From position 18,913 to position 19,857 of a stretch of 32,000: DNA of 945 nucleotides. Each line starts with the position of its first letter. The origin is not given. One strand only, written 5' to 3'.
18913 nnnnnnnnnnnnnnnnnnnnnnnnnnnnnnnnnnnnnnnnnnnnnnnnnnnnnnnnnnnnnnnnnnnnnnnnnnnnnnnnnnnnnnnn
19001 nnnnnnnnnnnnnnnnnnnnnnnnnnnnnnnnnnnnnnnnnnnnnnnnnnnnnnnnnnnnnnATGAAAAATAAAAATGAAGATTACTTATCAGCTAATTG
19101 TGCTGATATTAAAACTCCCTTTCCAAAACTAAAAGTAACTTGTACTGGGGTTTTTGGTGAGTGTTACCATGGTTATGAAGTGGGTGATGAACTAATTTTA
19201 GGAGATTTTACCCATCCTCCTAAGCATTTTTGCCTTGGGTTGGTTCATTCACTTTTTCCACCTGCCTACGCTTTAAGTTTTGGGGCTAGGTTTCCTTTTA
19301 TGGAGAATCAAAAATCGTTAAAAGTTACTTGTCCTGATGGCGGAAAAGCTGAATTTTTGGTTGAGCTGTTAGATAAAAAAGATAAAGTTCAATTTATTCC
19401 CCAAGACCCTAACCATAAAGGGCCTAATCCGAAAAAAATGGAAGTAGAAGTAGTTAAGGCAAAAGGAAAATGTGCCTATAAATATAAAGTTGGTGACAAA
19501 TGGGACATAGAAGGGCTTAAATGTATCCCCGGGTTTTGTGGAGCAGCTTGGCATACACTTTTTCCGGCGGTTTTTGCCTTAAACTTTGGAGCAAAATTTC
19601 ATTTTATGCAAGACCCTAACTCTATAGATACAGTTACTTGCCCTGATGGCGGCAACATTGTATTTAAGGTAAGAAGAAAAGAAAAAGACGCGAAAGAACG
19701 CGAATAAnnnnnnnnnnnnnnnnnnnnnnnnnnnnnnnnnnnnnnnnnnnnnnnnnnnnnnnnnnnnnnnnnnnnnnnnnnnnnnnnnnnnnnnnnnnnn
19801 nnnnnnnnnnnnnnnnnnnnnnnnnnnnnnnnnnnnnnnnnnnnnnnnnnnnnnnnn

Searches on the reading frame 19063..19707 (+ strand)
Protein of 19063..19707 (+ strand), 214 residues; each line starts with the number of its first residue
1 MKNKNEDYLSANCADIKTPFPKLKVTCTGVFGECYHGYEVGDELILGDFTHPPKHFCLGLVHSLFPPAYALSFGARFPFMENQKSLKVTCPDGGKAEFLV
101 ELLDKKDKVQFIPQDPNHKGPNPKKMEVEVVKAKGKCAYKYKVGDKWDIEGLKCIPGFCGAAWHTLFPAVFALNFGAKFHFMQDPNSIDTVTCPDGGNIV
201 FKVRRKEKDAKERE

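Call 4: search_protein_families(library=pfam, proteins=[window:19063-19707:+])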
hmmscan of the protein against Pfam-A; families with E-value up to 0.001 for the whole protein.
window:19063-19707:+ (214 aa): 0 families

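Call 5: search_protein_families(library=ncbifam, proteins=[window:19063-19707:+], max_evalue=0.00001)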
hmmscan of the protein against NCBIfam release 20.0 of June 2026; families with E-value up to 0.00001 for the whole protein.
window:19063-19707:+ (214 aa): 1 family
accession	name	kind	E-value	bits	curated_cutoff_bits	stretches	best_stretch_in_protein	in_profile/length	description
TIGR04076.1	TIGR04076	subfamily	1.3e-28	99.4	33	2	124-207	2-90/91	TIGR04076 family protein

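Call 29: find_related_loci(query=window:19063-19704:+, collection=metagenome_contigs, flank=10000)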
Query window:19063-19704:+ (214 aa) in metagenome_contigs; peptide patterns used: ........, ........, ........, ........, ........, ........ (x = any residue, [..] = any of these).
96 stretches matched a pattern; 15 encode a relative of the query (tblastn E <= 1e-3); 15 distinct loci.
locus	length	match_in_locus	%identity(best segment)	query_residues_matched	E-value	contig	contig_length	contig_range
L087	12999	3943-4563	81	1-207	1e-115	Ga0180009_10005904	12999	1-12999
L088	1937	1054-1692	79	1-214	2e-122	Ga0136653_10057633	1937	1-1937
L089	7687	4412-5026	73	1-211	6e-106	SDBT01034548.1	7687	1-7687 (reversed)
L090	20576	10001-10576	78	16-207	3e-104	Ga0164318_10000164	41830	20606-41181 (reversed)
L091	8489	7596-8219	74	1-214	2e-102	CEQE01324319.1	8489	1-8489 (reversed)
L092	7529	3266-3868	72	11-211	9e-100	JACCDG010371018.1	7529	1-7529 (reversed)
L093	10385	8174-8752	74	2-210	1e-98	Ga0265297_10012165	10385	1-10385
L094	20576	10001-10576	74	16-211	7e-98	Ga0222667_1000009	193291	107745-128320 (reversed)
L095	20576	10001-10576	74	16-211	7e-98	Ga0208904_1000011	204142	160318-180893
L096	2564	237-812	74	16-211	3e-101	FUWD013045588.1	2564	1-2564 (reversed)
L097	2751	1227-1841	72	14-214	9e-101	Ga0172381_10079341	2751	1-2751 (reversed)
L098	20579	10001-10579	69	16-211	7e-87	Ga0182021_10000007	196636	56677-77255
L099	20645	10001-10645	69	14-208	2e-95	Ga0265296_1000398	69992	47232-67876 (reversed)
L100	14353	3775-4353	60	15-210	1e-76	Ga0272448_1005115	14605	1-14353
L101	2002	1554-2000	70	6-211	3e-71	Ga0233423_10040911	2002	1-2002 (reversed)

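Call 33: search_protein_families(library=pfam, proteins=[window:19063-19704:+], max_evalue=1)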
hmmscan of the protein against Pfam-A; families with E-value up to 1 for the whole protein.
window:19063-19704:+ (214 aa): 1 family
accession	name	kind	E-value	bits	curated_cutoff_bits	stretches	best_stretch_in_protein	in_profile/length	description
PF15277.12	Sec3-PIP2_bind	-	0.022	15.2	25.3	1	125-180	17-65/87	Exocyst complex component SEC3 N-terminal PIP2 binding PH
